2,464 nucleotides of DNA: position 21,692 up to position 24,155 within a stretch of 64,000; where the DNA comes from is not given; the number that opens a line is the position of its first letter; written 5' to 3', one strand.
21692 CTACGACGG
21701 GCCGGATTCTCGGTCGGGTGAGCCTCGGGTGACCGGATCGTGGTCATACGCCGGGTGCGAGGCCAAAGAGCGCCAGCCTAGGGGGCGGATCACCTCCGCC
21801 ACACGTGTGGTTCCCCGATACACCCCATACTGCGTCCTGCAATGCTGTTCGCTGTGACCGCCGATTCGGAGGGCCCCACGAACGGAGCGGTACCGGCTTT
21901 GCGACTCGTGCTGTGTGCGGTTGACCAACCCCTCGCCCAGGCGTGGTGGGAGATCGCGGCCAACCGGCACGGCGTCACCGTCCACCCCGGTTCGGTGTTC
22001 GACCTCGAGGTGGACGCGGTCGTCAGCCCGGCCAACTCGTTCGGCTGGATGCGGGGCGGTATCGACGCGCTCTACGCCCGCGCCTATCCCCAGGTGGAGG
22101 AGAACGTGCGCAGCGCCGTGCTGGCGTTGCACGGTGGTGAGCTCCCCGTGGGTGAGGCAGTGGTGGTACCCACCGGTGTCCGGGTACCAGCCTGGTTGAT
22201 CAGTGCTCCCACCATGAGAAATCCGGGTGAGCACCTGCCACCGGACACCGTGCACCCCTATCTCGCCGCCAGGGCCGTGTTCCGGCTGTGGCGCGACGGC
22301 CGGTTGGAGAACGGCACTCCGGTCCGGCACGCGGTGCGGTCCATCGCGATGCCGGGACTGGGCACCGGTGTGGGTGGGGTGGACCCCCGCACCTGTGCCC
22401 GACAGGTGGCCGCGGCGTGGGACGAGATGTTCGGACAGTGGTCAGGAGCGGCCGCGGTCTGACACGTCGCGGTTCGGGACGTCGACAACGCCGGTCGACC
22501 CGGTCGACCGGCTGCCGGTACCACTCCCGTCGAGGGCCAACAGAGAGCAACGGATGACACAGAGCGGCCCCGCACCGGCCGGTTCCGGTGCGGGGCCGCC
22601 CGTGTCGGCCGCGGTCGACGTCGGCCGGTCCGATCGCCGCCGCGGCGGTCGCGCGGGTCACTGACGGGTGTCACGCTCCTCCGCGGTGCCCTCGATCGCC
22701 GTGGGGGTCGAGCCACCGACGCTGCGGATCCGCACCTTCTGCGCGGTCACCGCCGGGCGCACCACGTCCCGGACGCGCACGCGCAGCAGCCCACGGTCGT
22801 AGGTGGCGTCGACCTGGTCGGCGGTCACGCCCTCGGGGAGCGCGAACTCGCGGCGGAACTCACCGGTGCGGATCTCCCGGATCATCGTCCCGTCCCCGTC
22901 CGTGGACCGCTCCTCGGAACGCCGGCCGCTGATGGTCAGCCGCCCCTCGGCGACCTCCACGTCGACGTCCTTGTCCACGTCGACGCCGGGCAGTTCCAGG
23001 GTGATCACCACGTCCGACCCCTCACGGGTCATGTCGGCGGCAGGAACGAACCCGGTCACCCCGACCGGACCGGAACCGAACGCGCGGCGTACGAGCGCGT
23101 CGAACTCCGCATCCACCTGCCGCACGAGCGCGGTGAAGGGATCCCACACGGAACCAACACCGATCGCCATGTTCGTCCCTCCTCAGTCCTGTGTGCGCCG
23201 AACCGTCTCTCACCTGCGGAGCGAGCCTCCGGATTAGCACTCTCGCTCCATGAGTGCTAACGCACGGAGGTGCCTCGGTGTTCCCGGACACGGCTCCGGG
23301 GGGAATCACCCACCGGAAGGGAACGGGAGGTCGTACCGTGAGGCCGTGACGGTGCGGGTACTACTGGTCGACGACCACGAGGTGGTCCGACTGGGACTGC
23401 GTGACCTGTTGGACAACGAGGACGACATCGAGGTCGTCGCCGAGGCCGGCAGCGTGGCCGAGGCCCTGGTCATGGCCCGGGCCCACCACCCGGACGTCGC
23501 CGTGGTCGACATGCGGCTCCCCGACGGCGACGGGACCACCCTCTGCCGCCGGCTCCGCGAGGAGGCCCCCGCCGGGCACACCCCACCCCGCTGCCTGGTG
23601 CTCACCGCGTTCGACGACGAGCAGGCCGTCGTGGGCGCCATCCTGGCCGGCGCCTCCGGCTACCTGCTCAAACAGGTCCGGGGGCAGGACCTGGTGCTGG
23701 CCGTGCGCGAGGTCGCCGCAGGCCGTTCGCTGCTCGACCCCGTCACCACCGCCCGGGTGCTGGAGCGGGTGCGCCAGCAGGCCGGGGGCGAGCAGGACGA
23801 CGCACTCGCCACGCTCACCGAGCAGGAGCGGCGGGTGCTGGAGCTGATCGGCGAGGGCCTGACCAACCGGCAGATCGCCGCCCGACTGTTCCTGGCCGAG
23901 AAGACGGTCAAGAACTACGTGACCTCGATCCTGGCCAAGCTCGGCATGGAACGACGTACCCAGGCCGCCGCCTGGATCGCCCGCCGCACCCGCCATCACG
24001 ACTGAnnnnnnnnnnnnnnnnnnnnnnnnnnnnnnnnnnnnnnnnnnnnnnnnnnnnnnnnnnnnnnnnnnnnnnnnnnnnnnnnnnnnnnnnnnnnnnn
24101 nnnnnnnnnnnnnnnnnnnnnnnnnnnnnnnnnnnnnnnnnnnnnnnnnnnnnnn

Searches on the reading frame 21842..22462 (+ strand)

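Call 3: search_protein_families(library=pfam, proteins=[window:21842-22462:+], max_evalue=0.01)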
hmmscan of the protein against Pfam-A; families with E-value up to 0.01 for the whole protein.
window:21842-22462:+ (206 aa): 2 families
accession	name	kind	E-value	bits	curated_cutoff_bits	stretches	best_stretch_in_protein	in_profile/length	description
PF01661.27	Macro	-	1.4e-10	41.5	22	1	61-188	1-117/118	Macro domain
PF14519.12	Macro_2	-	0.0011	18.8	27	0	58-76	80-98/290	Macro-like domain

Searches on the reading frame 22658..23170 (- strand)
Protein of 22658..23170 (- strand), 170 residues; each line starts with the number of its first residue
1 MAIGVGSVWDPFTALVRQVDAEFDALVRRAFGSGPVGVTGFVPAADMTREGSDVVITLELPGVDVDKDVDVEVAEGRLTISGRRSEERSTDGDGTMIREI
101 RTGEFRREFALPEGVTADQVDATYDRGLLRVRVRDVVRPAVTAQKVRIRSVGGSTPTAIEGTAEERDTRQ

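Call 3: search_protein_families(library=pfam, proteins=[window:22658-23170:-], max_evalue=0.01)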
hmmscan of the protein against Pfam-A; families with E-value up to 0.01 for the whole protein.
window:22658-23170:- (170 aa): 2 families
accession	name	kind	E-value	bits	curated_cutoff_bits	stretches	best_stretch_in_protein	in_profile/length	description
PF00011.27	HSP20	-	1.7e-16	60.6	20.8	1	48-148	3-101/102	Hsp20/alpha crystallin family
PF17886.7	ArsA_HSP20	-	2.8e-06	27.3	22.5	1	53-132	3-62/63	HSP20-like domain found in ArsA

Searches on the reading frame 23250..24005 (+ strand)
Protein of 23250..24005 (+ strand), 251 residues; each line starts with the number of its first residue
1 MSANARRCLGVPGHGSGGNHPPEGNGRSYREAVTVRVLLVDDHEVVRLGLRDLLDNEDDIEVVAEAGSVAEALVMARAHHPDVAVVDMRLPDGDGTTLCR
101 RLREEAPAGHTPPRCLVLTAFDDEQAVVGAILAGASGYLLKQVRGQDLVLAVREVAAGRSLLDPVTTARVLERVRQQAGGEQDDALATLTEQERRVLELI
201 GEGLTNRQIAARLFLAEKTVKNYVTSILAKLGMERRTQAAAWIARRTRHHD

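Call 3: search_protein_families(library=pfam, proteins=[window:23250-24005:+], max_evalue=0.01)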
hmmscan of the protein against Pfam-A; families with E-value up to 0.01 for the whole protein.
window:23250-24005:+ (251 aa): 6 families
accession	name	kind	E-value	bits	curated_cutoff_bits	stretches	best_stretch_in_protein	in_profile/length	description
PF00072.30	Response_reg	-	1.6e-24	86.6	30.2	1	37-152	1-110/111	Response regulator receiver domain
PF00196.25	GerE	-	6.3e-18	64.6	23.5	1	188-242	2-56/57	Bacterial regulatory proteins, luxR family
PF08281.18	Sigma70_r4_2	-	2.4e-08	33.9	25.7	1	184-231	6-54/54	Sigma-70, region 4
PF04545.22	Sigma70_r4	-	6.6e-05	22.8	24.1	1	185-231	1-48/50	Sigma-70, region 4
PF13412.12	HTH_24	-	0.003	17.6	21.9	1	190-224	2-38/48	Winged helix-turn-helix DNA-binding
PF23198.2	PDE8A_N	-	0.0035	17.7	29.6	1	68-132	42-107/147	PDE8A-like, N-terminal domain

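Call 21: search_protein_families(library=ncbifam, proteins=[window:23352-24005:+], max_evalue=0.01)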
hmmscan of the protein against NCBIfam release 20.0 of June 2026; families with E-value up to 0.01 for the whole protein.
window:23352-24005:+ (217 aa): 111 families (the best 25 are shown)
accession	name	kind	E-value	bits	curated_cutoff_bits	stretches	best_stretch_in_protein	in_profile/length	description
NF047785.1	respo_reg_MadR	equivalog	4.7e-51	173.1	300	1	1-206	1-200/209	MadR family response regulator transcription factor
NF007935.0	PRK10651.1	equivalog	8.4e-46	155.9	250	1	2-212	8-213/216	two-component system response regulator NarL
NF052445.1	RespRegMctR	equivalog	9.7e-36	123.1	300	1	2-200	3-190/205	two-component system response regulator MctR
NF011896.0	PRK15369.1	equivalog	3.3e-34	118.3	242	1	2-211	5-206/211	two component system response regulator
NF007708.0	PRK10403.1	equivalog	6.7e-33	113.9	343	1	2-206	8-205/215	nitrate/nitrite response regulator protein NarP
NF007018.1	PRK09483.1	equivalog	1.4e-28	100.1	280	1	2-200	3-194/217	UvrY/SirA/GacA family response regulator transcription factor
NF007685.0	PRK10360.1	equivalog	1.1e-25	90.7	258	1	2-202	3-185/196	response regulator transcription factor UhpA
NF041830.1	RR_TF_ErdR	exception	9.8e-22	77.7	390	1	3-208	4-204/213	response regulator transcription factor ErdR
NF007403.0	PRK09935.1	equivalog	2.8e-21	76.1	271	1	3-200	6-195/210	fimbria biosynthesis transcriptional regulator FimZ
NF007419.0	PRK09958.1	equivalog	2e-20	73.3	251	1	1-200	1-189/204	acid-sensing system DNA-binding response regulator EvgA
NF006900.1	PRK09390.1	equivalog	1.4e-16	60.6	255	1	3-198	7-186/203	response regulator FixJ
NF008098.0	PRK10840.1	equivalog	1.1e-15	57.7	235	1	1-201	4-197/216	response regulator transcription factor RcsB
NF008677.0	PRK11697.1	equivalog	6.9e-15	55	246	1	1-124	2-118/238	two-component system response regulator BtsR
TIGR02875.1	spore_0_A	equivalog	6.3e-14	51.8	200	1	2-129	4-127/262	sporulation transcription factor Spo0A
NF041367.1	CheY_Halo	equivalog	7e-14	52.2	200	1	3-121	1-113/114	chemotaxis protein CheY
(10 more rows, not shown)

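Call 77: search_solved_structures(query=window:23352-24005:+, max_evalue=1e-10)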
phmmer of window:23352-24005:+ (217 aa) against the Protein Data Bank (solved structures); distinct sequences matched with E-value up to 1e-10: 30.
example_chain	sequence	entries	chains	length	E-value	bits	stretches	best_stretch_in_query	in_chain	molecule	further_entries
3c3w_A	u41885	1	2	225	5.1e-65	222.2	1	2-211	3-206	TWO COMPONENT TRANSCRIPTIONAL REGULATORY PROTEIN DEVR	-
5hev_A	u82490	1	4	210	5e-37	130.9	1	2-209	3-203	Response regulator protein VraR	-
4gvp_A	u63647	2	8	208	6.7e-34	120.6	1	2-208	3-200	Response regulator protein vraR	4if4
7ve6_A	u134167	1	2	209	6.7e-34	120.6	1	2-208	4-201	Response regulator protein VraR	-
1a04_A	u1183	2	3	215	2.7e-33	118.7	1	3-211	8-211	NITRATE/NITRITE RESPONSE REGULATOR PROTEIN NARL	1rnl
4yn8_A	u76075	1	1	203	3e-33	118.5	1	1-212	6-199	Response regulator ChrA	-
1zlk_A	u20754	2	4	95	1.2e-21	80.6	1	145-211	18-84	Dormancy Survival Regulator | TWO COMPONENT TRANSCRIPTIONAL REGULATORY PROTEIN DEVR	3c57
1zlj_A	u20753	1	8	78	1.5e-21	80.4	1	146-211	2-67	Dormancy Survival Regulator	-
4ldz_A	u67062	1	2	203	1.6e-20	77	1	3-206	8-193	Transcriptional regulatory protein DesR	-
4zmr_A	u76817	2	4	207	4.9e-20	75.4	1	1-209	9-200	Response regulator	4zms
4hye_A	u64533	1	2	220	6.4e-20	75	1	1-209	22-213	Response regulator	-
3cz5_A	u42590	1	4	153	1.1e-17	67.7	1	2-142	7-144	Two-component response regulator, LuxR family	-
3eul_A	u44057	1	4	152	1.6e-16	64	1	2-133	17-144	POSSIBLE NITRATE/NITRITE RESPONSE TRANSCRIPTIONAL REGULATORY PROTEIN NARL (DNA-binding res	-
5o8y_A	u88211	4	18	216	1.4e-14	57.6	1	1-202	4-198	Transcriptional regulatory protein RcsB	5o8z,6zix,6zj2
5vxn_A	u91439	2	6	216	1.4e-14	57.6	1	1-202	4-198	Transcriptional regulatory protein RcsB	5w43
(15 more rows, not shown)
